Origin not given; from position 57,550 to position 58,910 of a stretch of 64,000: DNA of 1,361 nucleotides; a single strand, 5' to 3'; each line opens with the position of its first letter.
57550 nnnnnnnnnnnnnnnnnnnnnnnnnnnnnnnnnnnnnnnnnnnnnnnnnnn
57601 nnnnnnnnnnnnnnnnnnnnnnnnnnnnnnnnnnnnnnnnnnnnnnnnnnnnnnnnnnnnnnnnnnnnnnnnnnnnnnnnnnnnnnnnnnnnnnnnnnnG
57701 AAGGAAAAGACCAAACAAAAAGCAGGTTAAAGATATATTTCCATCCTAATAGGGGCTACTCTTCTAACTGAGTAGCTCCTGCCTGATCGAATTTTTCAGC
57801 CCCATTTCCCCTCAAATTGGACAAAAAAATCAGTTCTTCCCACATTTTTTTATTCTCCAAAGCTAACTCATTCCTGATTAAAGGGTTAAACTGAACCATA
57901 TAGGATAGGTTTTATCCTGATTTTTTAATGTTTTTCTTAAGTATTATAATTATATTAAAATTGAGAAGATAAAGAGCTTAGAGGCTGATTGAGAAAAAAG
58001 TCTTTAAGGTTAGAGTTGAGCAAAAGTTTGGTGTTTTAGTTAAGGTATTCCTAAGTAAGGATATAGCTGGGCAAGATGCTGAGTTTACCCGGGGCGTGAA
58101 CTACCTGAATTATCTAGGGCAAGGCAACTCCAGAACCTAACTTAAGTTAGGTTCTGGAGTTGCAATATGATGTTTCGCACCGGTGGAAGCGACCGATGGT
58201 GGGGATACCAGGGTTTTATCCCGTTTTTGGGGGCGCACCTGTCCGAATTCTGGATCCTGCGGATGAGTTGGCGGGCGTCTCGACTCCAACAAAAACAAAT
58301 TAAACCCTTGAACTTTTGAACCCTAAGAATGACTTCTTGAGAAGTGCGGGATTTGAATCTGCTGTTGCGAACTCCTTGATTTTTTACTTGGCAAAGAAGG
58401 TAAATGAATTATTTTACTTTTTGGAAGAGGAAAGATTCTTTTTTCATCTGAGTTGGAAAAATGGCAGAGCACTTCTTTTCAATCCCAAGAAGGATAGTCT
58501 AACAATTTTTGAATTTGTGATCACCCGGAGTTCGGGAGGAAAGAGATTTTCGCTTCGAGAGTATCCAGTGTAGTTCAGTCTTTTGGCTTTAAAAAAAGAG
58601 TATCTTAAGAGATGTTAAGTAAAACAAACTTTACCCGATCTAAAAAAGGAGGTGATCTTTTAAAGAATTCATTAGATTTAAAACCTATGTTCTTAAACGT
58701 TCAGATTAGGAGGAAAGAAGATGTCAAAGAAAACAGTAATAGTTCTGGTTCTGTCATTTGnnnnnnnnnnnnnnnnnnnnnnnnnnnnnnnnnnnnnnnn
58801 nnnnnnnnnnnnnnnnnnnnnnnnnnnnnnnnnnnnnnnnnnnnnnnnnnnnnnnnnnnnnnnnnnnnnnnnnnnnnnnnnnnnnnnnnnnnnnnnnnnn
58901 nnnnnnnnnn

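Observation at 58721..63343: GC-rich 1540-aa secreted protein with an internally duplicated uncharacterised domain and two dockerin modules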

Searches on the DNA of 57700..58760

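Call 68: search_rna_families(source=window, start=57700, end=58760, threshold=evalue, max_evalue=1)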
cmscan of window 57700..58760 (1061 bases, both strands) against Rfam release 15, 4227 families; matches with E-value up to 1: 2.
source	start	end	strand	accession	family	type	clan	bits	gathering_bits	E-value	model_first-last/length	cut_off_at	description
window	58121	58168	+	RF03716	mir-7131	Gene; miRNA;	-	24.6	74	0.023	1-84/84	no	mir-7131 microRNA precursor family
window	58124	58164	+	RF03501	mir-3140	Gene; miRNA;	-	20.2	93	0.65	1-90/90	no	mir-3140 microRNA precursor family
